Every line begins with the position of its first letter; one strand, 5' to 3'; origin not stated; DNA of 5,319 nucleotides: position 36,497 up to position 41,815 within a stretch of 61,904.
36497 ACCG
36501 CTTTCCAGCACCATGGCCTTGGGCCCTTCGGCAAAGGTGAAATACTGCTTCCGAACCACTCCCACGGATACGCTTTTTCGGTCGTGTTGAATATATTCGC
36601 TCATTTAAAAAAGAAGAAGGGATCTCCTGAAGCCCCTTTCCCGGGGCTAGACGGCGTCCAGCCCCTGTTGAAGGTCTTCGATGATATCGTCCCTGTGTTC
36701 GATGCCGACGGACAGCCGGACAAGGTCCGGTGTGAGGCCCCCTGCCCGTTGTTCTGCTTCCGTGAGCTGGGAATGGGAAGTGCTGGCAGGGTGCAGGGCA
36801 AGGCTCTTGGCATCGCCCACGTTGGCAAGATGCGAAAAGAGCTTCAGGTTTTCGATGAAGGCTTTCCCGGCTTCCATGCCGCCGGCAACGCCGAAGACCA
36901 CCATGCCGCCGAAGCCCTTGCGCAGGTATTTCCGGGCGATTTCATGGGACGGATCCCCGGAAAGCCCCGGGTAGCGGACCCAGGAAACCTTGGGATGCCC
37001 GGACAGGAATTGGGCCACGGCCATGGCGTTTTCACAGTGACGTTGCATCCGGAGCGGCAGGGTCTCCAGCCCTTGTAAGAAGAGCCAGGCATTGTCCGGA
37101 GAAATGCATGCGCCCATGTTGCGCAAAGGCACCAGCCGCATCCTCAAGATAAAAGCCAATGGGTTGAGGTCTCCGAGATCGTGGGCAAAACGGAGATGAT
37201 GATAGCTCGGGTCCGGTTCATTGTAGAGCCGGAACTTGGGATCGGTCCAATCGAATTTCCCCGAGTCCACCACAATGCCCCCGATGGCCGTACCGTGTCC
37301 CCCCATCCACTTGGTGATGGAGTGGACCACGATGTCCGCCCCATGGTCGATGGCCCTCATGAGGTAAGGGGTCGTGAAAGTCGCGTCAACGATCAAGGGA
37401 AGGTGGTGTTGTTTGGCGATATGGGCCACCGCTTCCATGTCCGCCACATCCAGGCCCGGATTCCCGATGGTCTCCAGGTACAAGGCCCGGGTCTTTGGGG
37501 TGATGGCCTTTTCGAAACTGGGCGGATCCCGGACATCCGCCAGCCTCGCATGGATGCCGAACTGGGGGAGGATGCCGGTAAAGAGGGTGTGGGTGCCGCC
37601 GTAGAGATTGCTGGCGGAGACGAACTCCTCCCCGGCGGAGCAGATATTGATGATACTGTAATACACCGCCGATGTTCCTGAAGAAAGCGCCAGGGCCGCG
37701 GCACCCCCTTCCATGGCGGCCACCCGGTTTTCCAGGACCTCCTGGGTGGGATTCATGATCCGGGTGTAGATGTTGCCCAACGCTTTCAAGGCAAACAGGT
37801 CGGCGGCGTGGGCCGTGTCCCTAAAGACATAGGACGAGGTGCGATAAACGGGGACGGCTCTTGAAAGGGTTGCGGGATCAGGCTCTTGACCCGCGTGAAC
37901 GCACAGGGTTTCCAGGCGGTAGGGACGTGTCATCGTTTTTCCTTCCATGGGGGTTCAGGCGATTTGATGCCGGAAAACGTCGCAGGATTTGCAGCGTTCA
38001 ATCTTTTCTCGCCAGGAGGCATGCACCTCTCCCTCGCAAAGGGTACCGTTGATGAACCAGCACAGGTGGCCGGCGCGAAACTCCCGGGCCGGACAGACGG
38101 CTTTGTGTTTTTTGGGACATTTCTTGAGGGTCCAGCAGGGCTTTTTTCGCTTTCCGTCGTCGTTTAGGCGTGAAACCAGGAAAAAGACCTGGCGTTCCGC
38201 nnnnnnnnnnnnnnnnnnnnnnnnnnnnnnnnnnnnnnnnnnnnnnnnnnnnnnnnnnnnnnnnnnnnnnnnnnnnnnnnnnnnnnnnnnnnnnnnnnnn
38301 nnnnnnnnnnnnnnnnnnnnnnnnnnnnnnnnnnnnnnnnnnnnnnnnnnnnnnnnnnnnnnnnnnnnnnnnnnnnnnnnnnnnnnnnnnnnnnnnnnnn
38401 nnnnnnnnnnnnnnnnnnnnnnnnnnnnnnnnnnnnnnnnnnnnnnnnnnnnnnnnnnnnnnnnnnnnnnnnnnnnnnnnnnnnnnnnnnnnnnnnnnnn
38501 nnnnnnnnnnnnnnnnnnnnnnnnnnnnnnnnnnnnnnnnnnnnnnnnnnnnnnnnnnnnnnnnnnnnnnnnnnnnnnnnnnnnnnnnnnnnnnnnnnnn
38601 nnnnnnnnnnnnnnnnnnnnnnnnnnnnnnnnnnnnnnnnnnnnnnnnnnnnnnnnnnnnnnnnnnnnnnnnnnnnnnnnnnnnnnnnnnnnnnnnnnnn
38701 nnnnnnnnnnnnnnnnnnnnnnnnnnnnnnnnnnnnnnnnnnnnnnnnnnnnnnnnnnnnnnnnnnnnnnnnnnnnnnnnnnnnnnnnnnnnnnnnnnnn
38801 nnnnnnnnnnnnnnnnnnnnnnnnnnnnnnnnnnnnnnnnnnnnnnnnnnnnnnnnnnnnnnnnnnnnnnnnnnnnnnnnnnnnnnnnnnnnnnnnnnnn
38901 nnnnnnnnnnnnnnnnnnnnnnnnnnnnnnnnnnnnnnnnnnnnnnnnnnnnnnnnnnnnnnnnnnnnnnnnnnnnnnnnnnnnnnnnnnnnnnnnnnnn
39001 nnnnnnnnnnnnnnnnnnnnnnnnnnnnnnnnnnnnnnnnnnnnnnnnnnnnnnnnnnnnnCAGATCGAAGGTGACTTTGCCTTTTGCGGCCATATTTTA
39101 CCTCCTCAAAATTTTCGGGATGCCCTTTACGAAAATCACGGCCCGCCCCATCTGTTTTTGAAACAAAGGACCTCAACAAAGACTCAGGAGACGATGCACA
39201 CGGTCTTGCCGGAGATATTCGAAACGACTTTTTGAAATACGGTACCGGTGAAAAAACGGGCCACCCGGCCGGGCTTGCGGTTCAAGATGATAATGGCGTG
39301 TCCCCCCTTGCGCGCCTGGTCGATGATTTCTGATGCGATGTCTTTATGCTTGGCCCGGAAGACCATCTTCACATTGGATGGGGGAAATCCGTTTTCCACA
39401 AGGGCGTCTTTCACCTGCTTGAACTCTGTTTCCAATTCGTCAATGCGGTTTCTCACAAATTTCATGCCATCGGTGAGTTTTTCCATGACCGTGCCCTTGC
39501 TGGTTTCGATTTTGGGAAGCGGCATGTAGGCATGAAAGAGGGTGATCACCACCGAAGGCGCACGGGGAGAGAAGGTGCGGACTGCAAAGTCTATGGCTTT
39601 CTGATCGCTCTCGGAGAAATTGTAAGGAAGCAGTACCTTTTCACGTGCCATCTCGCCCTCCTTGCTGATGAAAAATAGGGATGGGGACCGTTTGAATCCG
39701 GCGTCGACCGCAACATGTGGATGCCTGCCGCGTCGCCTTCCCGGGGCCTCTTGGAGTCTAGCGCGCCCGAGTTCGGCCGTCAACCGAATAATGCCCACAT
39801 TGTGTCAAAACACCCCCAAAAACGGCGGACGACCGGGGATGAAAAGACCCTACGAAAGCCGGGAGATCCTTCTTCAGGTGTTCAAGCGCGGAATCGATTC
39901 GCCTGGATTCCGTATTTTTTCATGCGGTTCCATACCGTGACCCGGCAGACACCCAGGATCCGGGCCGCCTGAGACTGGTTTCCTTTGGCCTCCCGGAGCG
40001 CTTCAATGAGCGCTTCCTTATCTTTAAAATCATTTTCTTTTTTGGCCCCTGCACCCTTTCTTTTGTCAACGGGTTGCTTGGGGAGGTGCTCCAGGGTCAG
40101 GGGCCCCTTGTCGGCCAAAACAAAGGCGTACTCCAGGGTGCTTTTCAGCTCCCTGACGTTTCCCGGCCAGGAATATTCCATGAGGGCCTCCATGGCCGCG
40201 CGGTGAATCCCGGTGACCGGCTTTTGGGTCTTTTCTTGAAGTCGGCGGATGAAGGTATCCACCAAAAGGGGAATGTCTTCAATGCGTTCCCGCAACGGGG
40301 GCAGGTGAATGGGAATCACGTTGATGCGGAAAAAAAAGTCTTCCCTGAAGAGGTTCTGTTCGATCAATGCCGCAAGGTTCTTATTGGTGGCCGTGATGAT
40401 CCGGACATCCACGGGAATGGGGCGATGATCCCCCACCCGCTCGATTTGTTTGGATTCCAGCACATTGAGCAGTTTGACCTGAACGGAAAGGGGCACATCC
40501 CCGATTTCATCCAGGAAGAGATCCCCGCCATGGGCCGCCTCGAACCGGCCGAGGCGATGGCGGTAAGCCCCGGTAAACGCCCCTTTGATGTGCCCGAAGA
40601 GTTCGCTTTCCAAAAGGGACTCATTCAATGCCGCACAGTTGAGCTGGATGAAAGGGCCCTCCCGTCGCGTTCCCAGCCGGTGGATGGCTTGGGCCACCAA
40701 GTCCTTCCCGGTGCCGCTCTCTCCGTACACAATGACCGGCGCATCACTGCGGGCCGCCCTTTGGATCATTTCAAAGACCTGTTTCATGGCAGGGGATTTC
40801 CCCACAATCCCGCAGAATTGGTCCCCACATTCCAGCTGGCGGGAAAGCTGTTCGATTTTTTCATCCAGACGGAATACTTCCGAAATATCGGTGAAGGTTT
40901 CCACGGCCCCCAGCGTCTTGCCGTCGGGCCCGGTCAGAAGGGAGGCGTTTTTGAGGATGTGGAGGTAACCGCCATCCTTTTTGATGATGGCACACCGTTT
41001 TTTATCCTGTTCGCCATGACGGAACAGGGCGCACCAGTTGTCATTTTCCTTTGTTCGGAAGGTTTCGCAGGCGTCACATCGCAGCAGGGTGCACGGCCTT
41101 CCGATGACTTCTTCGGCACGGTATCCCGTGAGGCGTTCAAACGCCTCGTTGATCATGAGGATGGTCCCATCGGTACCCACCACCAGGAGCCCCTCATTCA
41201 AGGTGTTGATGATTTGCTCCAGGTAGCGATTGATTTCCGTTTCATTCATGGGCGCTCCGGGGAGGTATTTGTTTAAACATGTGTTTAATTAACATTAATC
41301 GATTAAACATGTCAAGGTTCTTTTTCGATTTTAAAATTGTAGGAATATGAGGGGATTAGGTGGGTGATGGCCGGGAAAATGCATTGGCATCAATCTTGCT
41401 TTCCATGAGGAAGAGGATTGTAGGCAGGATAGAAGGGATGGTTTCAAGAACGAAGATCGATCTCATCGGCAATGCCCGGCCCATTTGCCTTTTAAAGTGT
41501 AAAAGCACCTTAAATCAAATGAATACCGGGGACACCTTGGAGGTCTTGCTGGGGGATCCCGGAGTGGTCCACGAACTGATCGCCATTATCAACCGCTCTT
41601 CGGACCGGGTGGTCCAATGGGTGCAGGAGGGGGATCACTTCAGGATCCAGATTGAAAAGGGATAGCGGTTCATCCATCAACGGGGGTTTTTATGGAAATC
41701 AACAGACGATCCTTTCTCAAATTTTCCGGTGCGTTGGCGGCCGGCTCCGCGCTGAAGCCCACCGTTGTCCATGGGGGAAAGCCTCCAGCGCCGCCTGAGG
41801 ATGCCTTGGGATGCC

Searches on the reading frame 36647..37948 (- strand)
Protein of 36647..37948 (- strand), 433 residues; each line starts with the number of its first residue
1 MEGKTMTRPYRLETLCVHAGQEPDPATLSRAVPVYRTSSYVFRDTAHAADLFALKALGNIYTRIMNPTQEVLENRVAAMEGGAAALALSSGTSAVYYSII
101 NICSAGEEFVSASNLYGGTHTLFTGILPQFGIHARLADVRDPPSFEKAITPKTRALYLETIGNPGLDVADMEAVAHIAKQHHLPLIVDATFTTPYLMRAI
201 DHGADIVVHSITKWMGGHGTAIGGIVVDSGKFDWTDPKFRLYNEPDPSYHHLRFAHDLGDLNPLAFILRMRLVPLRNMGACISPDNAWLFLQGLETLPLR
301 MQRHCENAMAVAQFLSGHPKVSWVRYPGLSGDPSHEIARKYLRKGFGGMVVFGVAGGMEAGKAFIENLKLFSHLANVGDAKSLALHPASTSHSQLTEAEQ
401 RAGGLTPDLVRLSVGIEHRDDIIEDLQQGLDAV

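Call 39: search_protein_families(library=pfam, max_evalue=0.00001, proteins=[window:36647-37948:-])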
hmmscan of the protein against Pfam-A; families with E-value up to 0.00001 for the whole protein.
window:36647-37948:- (433 aa): 2 families
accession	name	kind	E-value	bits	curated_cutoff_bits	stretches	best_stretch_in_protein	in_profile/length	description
PF01053.26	Cys_Met_Meta_PP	-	1.4e-136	455.5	27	1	13-430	1-380/381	Cys/Met metabolism PLP-dependent enzyme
PF01041.23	DegT_DnrJ_EryC1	-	4.2e-08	33.3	19.8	1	65-190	22-147/360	DegT/DnrJ/EryC1/StrS aminotransferase family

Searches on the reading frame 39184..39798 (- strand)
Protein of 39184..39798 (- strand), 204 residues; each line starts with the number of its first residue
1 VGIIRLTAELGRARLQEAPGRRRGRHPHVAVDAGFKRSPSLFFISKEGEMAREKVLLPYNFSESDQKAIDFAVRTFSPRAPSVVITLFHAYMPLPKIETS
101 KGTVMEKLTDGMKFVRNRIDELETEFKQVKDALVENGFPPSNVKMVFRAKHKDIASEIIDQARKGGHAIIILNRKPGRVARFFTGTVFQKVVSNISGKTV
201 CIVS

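Call 63: search_protein_families(library=pfam, max_evalue=0.00001, proteins=[window:39184-39798:-])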
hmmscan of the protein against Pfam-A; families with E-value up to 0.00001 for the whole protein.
window:39184-39798:- (204 aa): 1 family
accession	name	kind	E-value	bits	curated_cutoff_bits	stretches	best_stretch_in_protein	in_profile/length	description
PF00582.32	Usp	-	5.6e-07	30.6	24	1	53-195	3-133/141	Universal stress protein family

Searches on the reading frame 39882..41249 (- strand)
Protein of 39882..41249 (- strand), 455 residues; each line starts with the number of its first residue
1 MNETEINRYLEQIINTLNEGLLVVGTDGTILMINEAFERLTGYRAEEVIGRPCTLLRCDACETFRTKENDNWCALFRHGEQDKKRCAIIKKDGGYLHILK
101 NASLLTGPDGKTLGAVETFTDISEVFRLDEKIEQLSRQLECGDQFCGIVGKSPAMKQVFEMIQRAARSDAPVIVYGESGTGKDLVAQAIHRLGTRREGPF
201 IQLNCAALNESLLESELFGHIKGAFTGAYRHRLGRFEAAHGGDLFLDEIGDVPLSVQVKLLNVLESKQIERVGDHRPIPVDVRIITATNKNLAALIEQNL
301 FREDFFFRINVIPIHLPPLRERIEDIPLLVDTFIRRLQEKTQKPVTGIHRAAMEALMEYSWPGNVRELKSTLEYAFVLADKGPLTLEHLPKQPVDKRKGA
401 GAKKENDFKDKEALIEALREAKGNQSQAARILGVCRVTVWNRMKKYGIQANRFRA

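Call 10: search_protein_families(library=pfam, proteins=[window:39882-41249:-])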
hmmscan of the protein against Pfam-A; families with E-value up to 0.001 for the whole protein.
window:39882-41249:- (455 aa): 14 families
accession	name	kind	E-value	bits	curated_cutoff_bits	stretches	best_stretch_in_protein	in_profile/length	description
PF00158.32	Sigma54_activat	-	1.1e-69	233.8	20.2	1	148-315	1-168/168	Sigma-54 interaction domain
PF25601.1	AAA_lid_14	-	7.7e-26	90.2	27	1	320-402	1-83/87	AAA+ ATPase lid domain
PF14532.12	Sigma54_activ_2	-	3.5e-20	73.1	25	1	149-319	1-138/138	Sigma-54 interaction domain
PF13426.13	PAS_9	-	9e-14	52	27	1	19-124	2-103/103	PAS domain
PF00989.32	PAS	-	6.1e-13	49.2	22.6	1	10-122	3-113/113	PAS fold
PF02954.25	HTH_8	-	2.6e-12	46.7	22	1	410-446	6-42/42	Bacterial regulatory protein, Fis family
PF13188.13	PAS_8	-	5.5e-08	32.9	21.8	1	9-64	2-55/65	PAS domain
PF07728.20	AAA_5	-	1e-07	32.4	22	1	171-291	1-124/139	AAA domain (dynein-related subfamily)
PF08448.16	PAS_4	-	4e-07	30.7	23.1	1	16-124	3-107/110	PAS fold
PF13191.12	AAA_16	-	4e-05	24.6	32.6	1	149-224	3-85/167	AAA ATPase domain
PF01078.27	Mg_chelatase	-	4.2e-05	23.5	20.3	0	229-292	95-160/207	Magnesium chelatase, subunit ChlI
PF18024.7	HTH_50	-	6.1e-05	23.1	27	1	410-449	12-50/50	Helix-turn-helix domain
PF08447.18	PAS_3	-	8.2e-05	23.2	25.6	1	31-113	2-83/89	PAS fold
PF00004.35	AAA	-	8.8e-05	23.4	21.2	1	172-308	1-125/131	ATPase family associated with various cellular activities (AAA)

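Call 34: search_protein_families(library=ncbifam, max_evalue=0.001, proteins=[window:39882-41249:-])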
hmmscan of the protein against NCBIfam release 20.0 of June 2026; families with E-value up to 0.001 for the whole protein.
window:39882-41249:- (455 aa): 41 families (the best 25 are shown)
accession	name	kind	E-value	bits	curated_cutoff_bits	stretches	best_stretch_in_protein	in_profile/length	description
NF041552.1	TF_PrdR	equivalog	1e-112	377.4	795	1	4-447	130-577/577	sigma-54 dependent transcriptional regulator PrdR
TIGR01817.1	nifA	equivalog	6.4e-109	365.1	528.85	2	146-391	196-440/534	nif-specific transcriptional activator NifA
TIGR02915.1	PEP_resp_reg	equivalog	1.4e-100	337.2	502.6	1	126-449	117-445/445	PEP-CTERM-box response regulator transcription factor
TIGR01818.1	ntrC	equivalog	6.7e-98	328.5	558.6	1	142-405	130-393/463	nitrogen regulation protein NR(I)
NF008469.0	PRK11361.1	equivalog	2.6e-97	326.4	714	1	128-449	125-457/461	acetoacetate metabolism transcriptional regulator AtoC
NF038308.1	RNA_repair_RtcR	equivalog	3.2e-94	316.7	650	1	136-442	170-490/530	RNA repair transcriptional activator RtcR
NF003451.0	PRK05022.1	equivalog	4.6e-93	312.7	476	1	144-423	188-485/512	nitric oxide reductase transcriptional regulator NorR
TIGR02329.1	propionate_PrpR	equivalog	2.6e-90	303.6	499.2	1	138-445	204-526/526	propionate catabolism operon regulatory protein PrpR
NF011953.0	PRK15424.1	equivalog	1.9e-88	297.4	703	1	121-445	194-533/538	propionate catabolism operon regulatory protein PrpR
NF007689.0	PRK10365.1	equivalog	4.5e-88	296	760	1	145-443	138-439/441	sigma-54-dependent response regulator transcription factor ZraR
NF011958.0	PRK15429.1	equivalog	3.3e-86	290.4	830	1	126-451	354-689/692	formate hydrogenlyase transcriptional activator FlhA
TIGR02974.1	phageshock_pspF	equivalog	8.6e-85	284.9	443.55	1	148-398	1-252/336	phage shock protein operon transcriptional activator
NF008176.1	PRK10923.1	equivalog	1.4e-83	281.1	620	1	134-395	126-387/469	nitrogen regulation protein NR(I)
NF050807.1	TransRegFlbDCaul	equivalog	1.7e-83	281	750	1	148-447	120-439/454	sigma-54-dependent transcriptional regulator FlbD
NF011695.0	PRK15115.1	equivalog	1.9e-82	277.4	763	1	147-454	136-444/445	two-component system response regulator GlrR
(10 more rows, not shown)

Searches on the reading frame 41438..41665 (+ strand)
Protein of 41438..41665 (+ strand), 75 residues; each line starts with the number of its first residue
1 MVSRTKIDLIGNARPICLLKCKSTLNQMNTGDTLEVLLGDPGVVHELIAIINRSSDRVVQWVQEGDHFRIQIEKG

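Call 89: search_protein_families(library=pfam, max_evalue=0.01, proteins=[window:41438-41665:+])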
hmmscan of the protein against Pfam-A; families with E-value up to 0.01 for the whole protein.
window:41438-41665:+ (75 aa): 1 family
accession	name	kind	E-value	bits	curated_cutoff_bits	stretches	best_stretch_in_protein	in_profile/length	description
PF01206.22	TusA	-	8.6e-12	45.2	28.6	1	6-74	2-70/70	Sulfurtransferase TusA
